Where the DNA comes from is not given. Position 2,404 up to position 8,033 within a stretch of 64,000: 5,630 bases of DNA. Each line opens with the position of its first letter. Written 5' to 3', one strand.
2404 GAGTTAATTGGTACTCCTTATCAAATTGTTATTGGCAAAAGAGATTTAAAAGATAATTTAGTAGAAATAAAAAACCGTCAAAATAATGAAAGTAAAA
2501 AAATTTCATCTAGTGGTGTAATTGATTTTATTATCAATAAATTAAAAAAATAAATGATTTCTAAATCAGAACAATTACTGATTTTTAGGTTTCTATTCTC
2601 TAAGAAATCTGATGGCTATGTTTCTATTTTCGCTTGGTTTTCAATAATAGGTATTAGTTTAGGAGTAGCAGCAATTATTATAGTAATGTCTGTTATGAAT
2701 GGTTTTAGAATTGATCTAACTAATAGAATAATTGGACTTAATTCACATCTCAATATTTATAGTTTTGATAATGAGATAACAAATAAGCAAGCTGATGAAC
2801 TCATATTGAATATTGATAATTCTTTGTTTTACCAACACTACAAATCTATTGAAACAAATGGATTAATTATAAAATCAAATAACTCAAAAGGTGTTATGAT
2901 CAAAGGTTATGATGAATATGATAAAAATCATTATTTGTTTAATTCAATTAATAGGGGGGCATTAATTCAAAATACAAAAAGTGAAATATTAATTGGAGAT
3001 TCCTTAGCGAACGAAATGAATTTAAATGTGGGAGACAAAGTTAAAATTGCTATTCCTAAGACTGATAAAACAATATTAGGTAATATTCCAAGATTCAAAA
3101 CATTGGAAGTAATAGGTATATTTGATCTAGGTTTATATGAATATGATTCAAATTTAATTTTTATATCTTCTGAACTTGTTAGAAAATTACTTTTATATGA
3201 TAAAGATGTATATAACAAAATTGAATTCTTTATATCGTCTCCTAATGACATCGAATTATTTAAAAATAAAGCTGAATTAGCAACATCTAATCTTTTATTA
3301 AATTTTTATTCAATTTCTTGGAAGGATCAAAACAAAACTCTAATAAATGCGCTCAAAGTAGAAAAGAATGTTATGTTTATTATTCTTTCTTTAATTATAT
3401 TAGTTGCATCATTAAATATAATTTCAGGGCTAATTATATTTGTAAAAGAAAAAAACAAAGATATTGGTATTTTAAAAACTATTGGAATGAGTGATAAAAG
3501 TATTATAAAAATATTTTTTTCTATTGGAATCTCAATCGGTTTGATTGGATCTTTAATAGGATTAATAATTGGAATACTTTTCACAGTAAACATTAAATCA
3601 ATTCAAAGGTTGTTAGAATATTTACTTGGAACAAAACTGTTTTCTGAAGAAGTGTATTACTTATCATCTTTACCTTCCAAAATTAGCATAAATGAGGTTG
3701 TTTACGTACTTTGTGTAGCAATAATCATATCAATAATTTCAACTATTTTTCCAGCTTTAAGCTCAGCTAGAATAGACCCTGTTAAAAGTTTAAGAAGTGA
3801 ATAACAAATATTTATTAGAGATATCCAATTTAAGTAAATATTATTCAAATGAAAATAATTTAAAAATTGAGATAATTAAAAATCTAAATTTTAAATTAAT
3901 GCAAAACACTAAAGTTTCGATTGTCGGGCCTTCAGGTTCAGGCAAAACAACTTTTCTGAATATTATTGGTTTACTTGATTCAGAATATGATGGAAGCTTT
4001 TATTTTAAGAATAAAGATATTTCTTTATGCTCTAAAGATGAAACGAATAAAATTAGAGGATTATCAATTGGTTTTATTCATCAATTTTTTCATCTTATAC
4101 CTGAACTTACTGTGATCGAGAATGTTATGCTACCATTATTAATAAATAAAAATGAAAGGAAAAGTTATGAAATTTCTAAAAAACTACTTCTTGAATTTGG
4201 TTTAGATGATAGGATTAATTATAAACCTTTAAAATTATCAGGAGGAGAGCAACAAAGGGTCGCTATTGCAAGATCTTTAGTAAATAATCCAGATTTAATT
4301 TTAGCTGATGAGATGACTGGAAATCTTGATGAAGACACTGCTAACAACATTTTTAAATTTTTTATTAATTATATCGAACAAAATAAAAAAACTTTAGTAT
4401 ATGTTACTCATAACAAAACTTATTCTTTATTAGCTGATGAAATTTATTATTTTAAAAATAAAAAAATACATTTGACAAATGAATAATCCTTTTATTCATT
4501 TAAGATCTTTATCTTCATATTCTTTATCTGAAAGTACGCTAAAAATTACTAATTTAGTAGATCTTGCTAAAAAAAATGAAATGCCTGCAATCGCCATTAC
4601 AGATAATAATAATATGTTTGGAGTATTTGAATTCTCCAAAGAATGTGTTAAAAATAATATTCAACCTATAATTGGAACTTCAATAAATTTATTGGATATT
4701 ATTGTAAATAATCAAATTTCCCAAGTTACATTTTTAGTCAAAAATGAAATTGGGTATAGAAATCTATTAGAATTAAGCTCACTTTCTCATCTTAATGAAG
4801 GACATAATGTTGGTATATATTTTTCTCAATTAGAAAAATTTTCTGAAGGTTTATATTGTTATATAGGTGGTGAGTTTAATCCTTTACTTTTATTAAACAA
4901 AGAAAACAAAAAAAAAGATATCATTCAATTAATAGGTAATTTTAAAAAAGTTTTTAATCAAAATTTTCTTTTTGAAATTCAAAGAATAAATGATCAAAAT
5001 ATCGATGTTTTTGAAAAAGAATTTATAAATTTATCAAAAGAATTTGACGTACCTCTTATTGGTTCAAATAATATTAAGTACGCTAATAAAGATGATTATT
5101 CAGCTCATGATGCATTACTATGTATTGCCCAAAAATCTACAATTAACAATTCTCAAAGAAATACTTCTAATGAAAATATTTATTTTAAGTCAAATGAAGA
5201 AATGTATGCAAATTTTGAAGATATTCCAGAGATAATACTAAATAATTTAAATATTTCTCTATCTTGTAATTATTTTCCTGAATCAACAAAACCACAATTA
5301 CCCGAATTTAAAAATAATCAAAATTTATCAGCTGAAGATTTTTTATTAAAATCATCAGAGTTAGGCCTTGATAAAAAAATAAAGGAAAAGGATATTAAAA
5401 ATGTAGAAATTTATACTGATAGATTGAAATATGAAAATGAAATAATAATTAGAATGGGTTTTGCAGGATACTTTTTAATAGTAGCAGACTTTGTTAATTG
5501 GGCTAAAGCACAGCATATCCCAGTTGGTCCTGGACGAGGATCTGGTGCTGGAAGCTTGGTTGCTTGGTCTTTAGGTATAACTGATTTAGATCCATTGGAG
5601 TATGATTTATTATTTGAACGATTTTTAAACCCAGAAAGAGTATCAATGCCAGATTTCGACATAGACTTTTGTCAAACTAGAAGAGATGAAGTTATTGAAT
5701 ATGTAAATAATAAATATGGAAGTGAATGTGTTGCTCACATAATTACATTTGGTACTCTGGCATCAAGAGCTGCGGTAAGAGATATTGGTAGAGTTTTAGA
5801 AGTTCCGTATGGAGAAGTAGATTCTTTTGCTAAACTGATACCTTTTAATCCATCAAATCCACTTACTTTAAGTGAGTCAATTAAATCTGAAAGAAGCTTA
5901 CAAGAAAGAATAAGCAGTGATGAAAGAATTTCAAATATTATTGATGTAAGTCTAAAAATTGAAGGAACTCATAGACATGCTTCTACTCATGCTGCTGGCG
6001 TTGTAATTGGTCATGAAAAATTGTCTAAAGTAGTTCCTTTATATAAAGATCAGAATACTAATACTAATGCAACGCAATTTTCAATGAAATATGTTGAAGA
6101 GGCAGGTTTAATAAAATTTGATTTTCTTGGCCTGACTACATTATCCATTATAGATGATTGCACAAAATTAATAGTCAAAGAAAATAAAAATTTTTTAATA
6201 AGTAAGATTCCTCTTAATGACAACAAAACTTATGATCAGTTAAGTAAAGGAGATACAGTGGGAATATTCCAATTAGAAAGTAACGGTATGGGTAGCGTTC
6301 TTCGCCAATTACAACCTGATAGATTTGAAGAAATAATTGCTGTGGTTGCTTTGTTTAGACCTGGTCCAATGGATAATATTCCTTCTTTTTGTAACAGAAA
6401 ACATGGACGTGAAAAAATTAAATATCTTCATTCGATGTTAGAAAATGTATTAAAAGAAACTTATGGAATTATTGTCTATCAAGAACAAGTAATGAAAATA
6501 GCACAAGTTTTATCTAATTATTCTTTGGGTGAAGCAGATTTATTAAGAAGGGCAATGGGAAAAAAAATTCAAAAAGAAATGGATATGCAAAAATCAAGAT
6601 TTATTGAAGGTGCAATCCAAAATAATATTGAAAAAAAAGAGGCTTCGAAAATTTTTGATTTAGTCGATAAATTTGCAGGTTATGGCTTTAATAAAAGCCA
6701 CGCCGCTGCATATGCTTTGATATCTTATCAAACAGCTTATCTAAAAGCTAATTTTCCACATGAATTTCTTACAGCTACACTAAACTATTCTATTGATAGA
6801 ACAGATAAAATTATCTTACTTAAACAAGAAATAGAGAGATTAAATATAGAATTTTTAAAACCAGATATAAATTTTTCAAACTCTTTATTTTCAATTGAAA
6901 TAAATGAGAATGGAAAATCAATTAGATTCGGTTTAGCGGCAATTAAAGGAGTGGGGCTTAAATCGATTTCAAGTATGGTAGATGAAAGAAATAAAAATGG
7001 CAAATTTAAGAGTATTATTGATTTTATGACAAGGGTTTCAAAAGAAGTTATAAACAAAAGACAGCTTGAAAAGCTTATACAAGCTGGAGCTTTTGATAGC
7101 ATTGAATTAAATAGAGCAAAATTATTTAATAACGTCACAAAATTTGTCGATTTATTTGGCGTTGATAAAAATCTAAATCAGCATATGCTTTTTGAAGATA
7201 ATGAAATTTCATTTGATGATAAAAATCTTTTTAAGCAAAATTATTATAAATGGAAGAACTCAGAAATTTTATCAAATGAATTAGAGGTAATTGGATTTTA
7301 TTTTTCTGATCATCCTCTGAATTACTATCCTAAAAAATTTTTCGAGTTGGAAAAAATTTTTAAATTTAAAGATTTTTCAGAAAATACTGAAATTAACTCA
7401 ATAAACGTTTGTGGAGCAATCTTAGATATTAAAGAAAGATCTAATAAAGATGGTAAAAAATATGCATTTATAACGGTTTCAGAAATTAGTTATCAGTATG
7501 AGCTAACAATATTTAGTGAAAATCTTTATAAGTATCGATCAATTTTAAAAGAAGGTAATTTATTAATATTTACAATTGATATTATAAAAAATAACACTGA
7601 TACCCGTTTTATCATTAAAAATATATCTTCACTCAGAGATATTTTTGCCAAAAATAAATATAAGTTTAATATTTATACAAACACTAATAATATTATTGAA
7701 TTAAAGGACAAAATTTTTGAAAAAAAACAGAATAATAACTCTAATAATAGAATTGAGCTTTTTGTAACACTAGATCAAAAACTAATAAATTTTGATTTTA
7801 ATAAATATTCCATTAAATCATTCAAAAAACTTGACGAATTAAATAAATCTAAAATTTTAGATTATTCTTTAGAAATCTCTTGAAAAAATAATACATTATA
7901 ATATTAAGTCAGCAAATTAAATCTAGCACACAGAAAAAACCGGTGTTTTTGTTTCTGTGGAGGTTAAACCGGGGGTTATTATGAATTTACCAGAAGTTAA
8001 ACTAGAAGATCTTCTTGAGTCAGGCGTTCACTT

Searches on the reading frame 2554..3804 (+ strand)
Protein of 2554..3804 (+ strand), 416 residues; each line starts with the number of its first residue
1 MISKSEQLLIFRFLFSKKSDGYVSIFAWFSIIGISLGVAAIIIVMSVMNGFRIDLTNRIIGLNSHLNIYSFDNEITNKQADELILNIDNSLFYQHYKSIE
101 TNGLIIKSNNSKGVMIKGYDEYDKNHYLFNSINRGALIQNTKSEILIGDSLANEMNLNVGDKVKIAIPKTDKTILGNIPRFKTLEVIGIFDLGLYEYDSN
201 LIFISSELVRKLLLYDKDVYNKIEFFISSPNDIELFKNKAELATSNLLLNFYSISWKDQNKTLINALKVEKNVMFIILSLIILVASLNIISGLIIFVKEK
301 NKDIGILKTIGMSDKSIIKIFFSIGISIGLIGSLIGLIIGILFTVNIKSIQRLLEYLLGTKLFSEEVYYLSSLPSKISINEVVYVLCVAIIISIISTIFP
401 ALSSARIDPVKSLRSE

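Call 86: search_protein_families(library=pfam, proteins=[window:2554-3804:+], max_evalue=0.00001)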
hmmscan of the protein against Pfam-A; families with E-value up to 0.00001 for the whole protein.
window:2554-3804:+ (416 aa): 2 families
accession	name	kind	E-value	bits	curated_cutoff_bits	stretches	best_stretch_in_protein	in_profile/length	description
PF02687.27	FtsX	-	2.5e-12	47.3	25.5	1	276-409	2-120/120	FtsX-like permease C-terminal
PF12704.14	MacB_PCD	-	7.5e-12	46.4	27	1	29-236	3-200/207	MacB-like periplasmic core domain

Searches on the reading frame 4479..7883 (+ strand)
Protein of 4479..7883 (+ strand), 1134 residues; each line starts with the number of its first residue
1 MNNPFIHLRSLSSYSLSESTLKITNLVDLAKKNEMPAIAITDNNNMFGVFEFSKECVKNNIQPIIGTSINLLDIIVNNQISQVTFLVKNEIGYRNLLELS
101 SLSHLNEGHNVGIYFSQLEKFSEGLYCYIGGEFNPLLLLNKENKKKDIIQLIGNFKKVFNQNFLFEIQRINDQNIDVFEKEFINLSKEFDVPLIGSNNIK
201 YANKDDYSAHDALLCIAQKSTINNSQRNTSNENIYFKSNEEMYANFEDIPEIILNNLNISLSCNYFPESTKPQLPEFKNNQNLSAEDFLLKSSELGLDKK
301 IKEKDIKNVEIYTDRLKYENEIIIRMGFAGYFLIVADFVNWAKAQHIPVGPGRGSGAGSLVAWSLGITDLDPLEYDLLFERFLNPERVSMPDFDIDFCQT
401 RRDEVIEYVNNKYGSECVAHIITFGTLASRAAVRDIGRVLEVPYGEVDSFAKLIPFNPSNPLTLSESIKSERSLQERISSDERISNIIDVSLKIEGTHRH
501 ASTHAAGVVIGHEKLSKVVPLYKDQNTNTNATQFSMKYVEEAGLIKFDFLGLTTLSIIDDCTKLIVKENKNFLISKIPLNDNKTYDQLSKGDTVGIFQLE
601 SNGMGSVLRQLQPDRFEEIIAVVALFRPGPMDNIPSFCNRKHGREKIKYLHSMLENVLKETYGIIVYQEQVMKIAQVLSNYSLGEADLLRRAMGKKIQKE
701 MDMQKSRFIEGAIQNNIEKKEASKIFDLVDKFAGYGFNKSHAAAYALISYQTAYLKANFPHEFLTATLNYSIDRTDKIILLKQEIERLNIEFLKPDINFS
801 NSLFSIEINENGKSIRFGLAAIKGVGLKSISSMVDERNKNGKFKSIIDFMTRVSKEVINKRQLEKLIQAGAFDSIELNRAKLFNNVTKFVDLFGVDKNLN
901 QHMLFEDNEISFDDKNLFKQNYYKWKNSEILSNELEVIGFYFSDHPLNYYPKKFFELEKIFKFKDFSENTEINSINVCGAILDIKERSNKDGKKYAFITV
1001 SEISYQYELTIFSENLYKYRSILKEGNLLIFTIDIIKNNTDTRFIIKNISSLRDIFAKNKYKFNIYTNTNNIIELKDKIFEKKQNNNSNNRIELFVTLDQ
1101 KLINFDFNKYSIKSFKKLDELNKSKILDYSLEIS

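Call 86: search_protein_families(library=pfam, proteins=[window:4479-7883:+], max_evalue=0.00001)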
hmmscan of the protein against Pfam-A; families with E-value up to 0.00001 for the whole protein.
window:4479-7883:+ (1134 aa): 4 families
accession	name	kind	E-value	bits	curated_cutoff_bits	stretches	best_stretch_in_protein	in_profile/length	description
PF07733.18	DNA_pol3_alpha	-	1.8e-101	339.6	23.9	1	290-551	4-260/260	Bacterial DNA polymerase III alpha NTPase domain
PF17657.6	DNA_pol3_finger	-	3.2e-66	222.2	22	1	554-716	1-166/166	Bacterial DNA polymerase III alpha subunit finger domain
PF02811.25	PHP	-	6.5e-31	108.3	26.4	1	7-169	1-163/164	PHP domain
PF14579.12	HHH_6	-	9e-30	103.2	25.6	1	790-882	2-90/90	Helix-hairpin-helix motif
